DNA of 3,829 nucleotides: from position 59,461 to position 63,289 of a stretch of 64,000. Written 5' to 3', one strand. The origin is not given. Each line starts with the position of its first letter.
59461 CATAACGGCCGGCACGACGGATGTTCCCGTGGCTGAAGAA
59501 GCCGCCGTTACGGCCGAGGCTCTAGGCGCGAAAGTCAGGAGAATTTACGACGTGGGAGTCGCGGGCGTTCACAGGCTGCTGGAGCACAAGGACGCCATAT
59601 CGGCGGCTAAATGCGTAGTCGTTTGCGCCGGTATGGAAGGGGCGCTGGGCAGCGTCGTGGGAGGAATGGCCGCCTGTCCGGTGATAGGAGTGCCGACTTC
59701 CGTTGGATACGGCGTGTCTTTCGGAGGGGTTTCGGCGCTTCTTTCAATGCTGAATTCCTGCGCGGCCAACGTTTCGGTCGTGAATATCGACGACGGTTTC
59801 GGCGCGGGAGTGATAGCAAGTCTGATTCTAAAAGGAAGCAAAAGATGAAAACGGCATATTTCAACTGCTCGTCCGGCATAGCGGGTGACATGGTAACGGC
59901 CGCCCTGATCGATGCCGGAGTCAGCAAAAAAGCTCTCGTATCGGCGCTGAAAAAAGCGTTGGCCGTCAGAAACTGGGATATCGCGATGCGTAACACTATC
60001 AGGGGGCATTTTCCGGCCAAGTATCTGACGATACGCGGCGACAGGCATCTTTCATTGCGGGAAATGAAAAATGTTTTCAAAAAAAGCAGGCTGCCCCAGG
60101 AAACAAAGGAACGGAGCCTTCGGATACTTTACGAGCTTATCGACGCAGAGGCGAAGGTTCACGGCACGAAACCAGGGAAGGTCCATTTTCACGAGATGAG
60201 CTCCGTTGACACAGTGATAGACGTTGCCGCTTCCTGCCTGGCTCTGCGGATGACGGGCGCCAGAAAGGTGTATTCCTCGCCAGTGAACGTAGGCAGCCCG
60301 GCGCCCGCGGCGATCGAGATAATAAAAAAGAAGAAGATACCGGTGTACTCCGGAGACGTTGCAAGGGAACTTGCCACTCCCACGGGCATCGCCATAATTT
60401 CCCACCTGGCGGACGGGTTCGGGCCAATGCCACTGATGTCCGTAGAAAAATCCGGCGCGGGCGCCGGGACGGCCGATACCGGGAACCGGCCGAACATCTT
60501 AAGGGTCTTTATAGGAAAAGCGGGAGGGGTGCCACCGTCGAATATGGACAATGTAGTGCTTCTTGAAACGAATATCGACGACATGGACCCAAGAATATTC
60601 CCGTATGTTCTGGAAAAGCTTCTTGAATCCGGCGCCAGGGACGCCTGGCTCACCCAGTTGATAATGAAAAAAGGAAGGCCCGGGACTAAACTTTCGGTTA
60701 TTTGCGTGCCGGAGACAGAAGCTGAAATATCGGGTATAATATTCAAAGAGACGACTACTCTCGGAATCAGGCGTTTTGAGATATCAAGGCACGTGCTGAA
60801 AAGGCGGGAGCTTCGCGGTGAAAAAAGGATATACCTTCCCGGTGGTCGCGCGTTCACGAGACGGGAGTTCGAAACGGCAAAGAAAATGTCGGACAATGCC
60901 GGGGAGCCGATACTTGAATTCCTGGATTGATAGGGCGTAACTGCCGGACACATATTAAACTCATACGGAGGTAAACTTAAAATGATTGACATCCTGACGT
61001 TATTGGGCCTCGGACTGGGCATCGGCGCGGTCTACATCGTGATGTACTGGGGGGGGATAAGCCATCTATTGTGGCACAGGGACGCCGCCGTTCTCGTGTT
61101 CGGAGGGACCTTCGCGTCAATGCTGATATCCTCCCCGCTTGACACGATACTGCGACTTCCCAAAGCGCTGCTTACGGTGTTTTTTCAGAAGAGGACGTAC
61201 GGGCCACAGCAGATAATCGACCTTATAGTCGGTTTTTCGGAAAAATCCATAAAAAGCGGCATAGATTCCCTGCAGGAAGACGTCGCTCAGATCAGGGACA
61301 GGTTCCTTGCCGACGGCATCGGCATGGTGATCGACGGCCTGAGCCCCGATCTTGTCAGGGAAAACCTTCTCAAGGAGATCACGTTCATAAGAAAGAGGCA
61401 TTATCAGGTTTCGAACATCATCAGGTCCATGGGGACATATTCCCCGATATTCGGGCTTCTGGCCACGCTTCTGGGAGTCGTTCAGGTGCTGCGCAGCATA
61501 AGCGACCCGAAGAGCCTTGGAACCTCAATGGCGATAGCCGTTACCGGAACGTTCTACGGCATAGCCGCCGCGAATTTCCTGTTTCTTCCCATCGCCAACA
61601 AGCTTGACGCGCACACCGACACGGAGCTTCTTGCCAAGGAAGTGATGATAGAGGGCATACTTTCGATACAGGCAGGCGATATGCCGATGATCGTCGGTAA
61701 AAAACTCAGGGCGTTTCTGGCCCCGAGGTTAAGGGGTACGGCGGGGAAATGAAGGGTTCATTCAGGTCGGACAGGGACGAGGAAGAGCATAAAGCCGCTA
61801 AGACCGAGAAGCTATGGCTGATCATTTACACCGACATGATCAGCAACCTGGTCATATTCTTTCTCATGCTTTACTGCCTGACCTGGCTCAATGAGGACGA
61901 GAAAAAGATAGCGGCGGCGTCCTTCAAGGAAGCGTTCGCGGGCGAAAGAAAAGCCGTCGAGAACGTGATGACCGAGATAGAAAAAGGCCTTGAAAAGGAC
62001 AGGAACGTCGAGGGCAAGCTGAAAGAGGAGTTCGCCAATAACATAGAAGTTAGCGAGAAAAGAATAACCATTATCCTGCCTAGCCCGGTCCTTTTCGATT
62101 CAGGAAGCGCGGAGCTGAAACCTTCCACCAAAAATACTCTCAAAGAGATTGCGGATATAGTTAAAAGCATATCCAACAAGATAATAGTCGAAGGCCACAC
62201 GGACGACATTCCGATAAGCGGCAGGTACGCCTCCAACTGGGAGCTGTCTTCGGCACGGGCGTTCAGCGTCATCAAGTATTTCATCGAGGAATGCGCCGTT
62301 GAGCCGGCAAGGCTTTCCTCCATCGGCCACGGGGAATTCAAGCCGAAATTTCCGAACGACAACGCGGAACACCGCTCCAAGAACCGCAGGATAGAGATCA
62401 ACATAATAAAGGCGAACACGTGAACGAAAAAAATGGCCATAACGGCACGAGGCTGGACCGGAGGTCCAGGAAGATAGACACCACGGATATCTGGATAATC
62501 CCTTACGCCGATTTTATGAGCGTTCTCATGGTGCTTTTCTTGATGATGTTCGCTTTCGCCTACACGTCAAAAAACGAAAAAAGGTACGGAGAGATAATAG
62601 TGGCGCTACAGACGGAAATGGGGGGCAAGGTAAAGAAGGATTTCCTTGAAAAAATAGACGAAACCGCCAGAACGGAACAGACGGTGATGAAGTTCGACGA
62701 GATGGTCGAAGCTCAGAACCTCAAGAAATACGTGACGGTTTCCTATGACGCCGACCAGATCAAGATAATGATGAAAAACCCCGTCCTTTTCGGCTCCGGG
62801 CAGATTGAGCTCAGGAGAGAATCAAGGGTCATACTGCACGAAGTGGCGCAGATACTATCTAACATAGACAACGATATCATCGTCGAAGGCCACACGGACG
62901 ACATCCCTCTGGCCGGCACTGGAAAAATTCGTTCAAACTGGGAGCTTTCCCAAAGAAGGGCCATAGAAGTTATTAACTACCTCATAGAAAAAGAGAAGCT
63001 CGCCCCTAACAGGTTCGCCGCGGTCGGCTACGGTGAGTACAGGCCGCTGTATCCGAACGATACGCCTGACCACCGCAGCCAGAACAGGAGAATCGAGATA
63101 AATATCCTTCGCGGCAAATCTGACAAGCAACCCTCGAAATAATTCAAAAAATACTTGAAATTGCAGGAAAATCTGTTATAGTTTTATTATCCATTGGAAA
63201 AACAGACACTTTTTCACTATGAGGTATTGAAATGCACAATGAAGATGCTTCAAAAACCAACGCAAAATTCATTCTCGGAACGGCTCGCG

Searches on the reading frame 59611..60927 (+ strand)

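Call 67: search_protein_families(library=pfam, proteins=[window:59611-60927:+], max_evalue=0.01)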
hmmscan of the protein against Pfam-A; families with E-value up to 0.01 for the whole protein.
window:59611-60927:+ (439 aa): 1 family
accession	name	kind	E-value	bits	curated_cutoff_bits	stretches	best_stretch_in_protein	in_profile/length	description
PF01969.22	Ni_insertion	-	1.9e-101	340.3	22.1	1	82-401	1-331/375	Nickel insertion protein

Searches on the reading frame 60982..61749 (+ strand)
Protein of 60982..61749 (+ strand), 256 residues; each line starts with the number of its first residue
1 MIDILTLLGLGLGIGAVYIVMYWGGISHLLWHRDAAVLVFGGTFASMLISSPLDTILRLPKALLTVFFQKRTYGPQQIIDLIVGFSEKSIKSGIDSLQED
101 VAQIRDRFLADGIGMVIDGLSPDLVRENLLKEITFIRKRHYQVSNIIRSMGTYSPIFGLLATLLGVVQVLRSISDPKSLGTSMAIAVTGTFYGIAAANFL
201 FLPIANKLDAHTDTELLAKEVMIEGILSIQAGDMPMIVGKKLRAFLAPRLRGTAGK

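Call 67: search_protein_families(library=pfam, proteins=[window:60982-61749:+], max_evalue=0.01)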
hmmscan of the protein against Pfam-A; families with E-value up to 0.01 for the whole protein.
window:60982-61749:+ (256 aa): 2 families
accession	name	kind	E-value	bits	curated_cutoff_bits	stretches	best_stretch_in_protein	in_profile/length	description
PF01618.21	MotA_ExbB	-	4.5e-22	78.6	22.9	1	102-218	3-124/127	MotA/TolQ/ExbB proton channel family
PF20560.3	MotA_N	-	0.0059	17.3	27.3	0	22-83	17-78/91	Motility protein A N-terminal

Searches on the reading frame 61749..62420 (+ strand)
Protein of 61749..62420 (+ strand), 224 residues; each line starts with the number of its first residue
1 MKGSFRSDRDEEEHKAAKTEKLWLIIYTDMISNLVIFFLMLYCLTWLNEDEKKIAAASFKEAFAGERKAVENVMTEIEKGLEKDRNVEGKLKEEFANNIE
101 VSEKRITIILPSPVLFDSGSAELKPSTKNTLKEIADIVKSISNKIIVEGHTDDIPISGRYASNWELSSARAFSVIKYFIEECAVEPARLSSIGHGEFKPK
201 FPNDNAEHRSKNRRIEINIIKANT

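Call 67: search_protein_families(library=pfam, proteins=[window:61749-62420:+], max_evalue=0.01)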
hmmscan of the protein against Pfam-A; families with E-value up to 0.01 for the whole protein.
window:61749-62420:+ (224 aa): 2 families
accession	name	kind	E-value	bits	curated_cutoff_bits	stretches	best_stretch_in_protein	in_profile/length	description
PF00691.25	OmpA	-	2.3e-21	76.4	27.2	1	115-213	1-98/98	OmpA family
PF13677.11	MotB_plug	-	6e-11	42.2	24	1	9-63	5-58/58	Membrane MotB of proton-channel complex MotA/MotB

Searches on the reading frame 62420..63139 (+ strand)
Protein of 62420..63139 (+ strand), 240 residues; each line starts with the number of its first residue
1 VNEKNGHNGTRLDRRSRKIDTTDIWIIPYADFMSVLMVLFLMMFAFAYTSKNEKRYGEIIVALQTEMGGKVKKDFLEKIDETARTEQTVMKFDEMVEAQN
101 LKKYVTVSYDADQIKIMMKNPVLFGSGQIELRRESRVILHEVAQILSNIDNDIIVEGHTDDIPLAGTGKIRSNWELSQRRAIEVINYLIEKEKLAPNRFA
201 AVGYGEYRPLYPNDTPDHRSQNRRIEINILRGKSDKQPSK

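Call 67: search_protein_families(library=pfam, proteins=[window:62420-63139:+], max_evalue=0.01)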
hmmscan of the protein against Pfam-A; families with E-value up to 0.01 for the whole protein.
window:62420-63139:+ (240 aa): 2 families
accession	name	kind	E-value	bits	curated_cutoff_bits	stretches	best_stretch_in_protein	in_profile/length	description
PF00691.25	OmpA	-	1.8e-20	73.5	27.2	1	123-223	1-98/98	OmpA family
PF13677.11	MotB_plug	-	6.6e-10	38.9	24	1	22-64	15-55/58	Membrane MotB of proton-channel complex MotA/MotB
